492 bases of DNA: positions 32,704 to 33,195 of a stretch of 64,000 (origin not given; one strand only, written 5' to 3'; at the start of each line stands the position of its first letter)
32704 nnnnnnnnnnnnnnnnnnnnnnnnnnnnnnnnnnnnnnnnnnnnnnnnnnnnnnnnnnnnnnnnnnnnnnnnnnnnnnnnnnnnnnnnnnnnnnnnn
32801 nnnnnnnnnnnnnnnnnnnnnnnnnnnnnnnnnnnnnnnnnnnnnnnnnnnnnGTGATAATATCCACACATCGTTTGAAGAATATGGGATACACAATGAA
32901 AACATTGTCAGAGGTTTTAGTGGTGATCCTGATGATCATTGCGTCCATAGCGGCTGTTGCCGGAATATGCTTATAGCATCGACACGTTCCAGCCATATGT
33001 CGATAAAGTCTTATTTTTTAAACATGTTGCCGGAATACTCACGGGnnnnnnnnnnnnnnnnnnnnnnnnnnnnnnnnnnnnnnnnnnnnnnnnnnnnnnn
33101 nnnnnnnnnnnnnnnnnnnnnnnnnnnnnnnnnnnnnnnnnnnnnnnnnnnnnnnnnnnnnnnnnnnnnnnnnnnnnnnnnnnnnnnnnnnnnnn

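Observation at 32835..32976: Promoter-driven 26-aa hydrophobic peptide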

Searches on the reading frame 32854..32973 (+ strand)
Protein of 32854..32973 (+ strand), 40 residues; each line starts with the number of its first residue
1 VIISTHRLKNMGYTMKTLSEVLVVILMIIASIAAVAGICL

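Call 25: find_homologous_proteins(query=window:32854-32973:+, max_evalue=10)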
Query seq(40 aa) (40 aa): 1 proteins with E <= 10 among 1 candidates.
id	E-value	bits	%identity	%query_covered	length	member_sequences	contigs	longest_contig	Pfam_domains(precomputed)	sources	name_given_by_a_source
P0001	1.2e-3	35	89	70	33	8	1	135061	-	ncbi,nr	ncbi:hypothetical protein bas57_0135 [Escherichia phage MaxTheCat]|nr:hypothetical protein bas57_013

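Call 26: list_cluster_members(proteins=[P0001, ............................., window:32896-32973:+])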
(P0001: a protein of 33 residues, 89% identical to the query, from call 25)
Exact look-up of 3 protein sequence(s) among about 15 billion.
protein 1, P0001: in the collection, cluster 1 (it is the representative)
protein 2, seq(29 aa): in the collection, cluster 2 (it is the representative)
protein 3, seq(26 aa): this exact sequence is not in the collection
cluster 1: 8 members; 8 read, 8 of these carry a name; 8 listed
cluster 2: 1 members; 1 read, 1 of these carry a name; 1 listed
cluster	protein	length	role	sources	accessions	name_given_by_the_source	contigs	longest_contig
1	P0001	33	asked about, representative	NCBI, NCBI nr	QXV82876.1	hypothetical protein bas57_0135 [Escherichia phage MaxTheCat]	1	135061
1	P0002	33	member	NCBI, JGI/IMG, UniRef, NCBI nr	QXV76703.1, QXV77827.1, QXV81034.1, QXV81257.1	hypothetical protein bas53_0134 [Escherichia phage JohannBauhin] | hypothetical protein | Uncharacterized protein n=3 Tax=Viruses TaxID=10239 RepID=A0AAE8B459_9CAUD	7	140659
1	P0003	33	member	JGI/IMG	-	hypothetical protein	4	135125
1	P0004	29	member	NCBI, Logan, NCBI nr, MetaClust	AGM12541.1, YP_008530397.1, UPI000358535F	hypothetical protein Ec2_00152 [Escherichia phage JES2013] | hypothetical protein P766_gp152 [Escherichia phage JES2013] | status=active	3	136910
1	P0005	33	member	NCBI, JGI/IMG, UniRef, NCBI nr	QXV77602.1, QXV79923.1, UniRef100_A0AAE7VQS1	hypothetical protein bas50_0136 [Escherichia phage DrSchubert] | hypothetical protein | Uncharacterized protein n=1 Tax=Escherichia phage DrSchubert TaxID=2852022 ...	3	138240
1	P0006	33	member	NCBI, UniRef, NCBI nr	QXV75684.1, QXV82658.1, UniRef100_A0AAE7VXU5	hypothetical protein bas56_0133 [Escherichia phage AlexBoehm] | Uncharacterized protein n=2 Tax=Vequintavirus TaxID=1914852 RepID=A0AAE7VXU5_9CAUD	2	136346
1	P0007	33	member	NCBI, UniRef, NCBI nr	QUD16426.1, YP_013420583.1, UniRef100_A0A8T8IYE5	hypothetical protein SYGMH1_95 [Escherichia phage vB_EcoM_SYGMH1] | Uncharacterized protein n=2 Tax=Vequintavirus TaxID=1914852 RepID=A0A8T8IYE5_9CAUD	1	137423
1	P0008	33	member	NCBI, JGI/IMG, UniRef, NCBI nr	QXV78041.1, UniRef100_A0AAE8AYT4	hypothetical protein bas49_0139 [Escherichia phage EmilHeitz] | hypothetical protein | Uncharacterized protein n=2 Tax=Vequintavirus TaxID=1914852 RepID=A0AAE8AYT4_9CAUD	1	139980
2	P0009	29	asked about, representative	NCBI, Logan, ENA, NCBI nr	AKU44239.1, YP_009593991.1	hypothetical protein CPT_Murica147 [Escherichia phage Murica] | hypothetical protein FDG88_gp132 [Escherichia phage Murica]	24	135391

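Call 88: search_protein_representatives(protein=P0001)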
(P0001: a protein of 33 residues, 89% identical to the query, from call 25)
Query: 33 residues. Proteins with E-value up to 0.001 (for the whole library): 1; up to 1e-10: 1; up to 1e-30: 0. The best 1 are listed.
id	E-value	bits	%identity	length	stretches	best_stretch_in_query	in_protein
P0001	4.6e-11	55.2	100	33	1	1-33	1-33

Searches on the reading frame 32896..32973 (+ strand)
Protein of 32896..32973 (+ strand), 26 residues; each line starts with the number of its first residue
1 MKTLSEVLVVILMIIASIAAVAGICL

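Call 46: search_protein_families(library=phrogs, proteins=[window:32896-32973:+], max_evalue=1)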
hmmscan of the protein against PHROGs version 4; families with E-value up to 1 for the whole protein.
seq(26 aa): 5 families
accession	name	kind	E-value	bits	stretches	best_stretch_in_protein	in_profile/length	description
phrog_34195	-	unknown function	8.1e-16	58.3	1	1-24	1-24/29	-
phrog_14503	-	moron, auxiliary metabolic gene and host takeover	0.1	13.4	1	1-25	1-25/53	membrane associated protein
phrog_5620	-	unknown function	0.17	12.8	1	1-19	1-22/60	-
phrog_3117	-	unknown function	0.29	12.2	1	1-25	25-49/77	-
phrog_13280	-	unknown function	0.42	11.5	1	7-22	13-28/67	-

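Call 47: search_protein_families(library=pfam, proteins=[window:32896-32973:+], max_evalue=1)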
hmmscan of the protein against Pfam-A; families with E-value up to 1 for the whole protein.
seq(26 aa): 0 families

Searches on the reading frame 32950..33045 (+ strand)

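Call 68: search_protein_families(library=padloc, proteins=[L023:3665-3961:+, L023:4591-5667:+, L023:5718-6347:-, L023:1746-2126:-, L023:629-1501:-], max_evalue=0.01)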
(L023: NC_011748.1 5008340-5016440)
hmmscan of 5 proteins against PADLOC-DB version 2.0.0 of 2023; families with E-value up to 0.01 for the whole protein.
L023:3665-3961:+ (98 aa): 10 families
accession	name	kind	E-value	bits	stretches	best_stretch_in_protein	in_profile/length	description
PDLC02926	HTH_VI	-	2.3e-06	25.8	1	20-93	9-81/92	-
PDLC03954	RmrA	-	2.2e-05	21.6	1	17-90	15-86/380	-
PDLC04142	capH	-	6.9e-05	21.9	1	17-81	11-72/103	capH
PDLC03945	RmrA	-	0.001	16.3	1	20-69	10-59/394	-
PDLC03944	RmrA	-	0.0011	16.1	1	21-66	15-60/384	-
PDLC03947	RmrA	-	0.0021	14.9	1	21-66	20-65/383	-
PDLC03952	RmrA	-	0.0056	13.5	1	20-68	30-78/395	-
PDLC03946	RmrA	-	0.0074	13.1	1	21-61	11-54/357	-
PDLC03949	RmrA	-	0.0075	13.2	1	21-69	11-59/363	-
PDLC04133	mad1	-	0.0085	14.4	0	26-45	6-25/60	mads_1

L023:4591-5667:+ (358 aa): 7 families
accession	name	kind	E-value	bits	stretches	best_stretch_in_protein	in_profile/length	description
PDLC03963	SoFic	-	2e-122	407.1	1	13-356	11-358/361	-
PDLC04966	PDC-S24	-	2.7e-15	54.2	1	123-244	244-369/497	-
PDLC04836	PDC-S04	-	1.5e-10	38.7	1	157-246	137-215/244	-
PDLC04840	PDC-S04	-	3.2e-10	38.1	1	174-216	136-178/227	-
PDLC04837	PDC-S04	-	9.2e-10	36.2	1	150-246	126-211/234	-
PDLC04839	PDC-S04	-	3.4e-07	28.1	1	180-216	127-163/205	-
PDLC04838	PDC-S04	-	0.00053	17.8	1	181-207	131-157/209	-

L023:5718-6347:- (209 aa): 0 families

L023:1746-2126:- (126 aa): 0 families

L023:629-1501:- (290 aa): 3 families
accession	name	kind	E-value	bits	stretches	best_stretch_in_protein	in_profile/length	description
PDLC04132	HNH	-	3.4e-17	60.5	1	168-289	155-273/286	-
PDLC03662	mREase_IV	-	2.5e-09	34.2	1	6-144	96-233/560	Type IV methyl-directed restriction enzyme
PDLC03546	HNH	-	1.2e-08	32.3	1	168-290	160-279/282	Type II restriction enzyme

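Call 69: search_protein_families(library=pfam, proteins=[L023:3665-3961:+, L023:4591-5667:+, L023:5718-6347:-, L023:1746-2126:-], max_evalue=0.001)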
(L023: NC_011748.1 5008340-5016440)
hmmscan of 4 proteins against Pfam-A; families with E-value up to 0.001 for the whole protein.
L023:3665-3961:+ (98 aa): 7 families
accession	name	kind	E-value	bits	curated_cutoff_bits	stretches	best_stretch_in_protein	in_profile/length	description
PF01381.28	HTH_3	-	5.4e-13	49.2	23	1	22-69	6-53/55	Helix-turn-helix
PF13744.12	HTH_37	-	7.3e-06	26.1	27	1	17-71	23-78/80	Helix-turn-helix domain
PF13560.12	HTH_31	-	5.8e-05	23.8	27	1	20-47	9-36/64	Helix-turn-helix domain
PF04545.22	Sigma70_r4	-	0.00024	21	24.1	1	7-41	2-36/50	Sigma-70, region 4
PF12844.13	HTH_19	-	0.00025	21.3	30.2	1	21-48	8-35/64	Helix-turn-helix domain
PF08281.18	Sigma70_r4_2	-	0.00035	20.6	25.7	1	21-42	22-43/54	Sigma-70, region 4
PF12802.13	MarR_2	-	0.00054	20.5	27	0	19-41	12-36/61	MarR family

L023:4591-5667:+ (358 aa): 4 families
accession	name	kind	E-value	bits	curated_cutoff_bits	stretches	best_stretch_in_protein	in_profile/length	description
PF21248.3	SoFic-like_C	-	5.7e-37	126.2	27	1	277-352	1-76/76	Protein adenylyltransferase SoFic-like, C-terminal domain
PF13784.11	Fic_N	-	7.9e-24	83.9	26.7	1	28-107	1-81/82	Fic/DOC family N-terminal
PF02661.23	Fic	-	4.3e-18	66.4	24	1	136-212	20-93/93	Fic/DOC family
PF24033.1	DUF7342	-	0.00087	19.7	31.6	0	314-353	25-64/150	Family of unknown function (DUF7342)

L023:5718-6347:- (209 aa): 0 families

L023:1746-2126:- (126 aa): 0 families
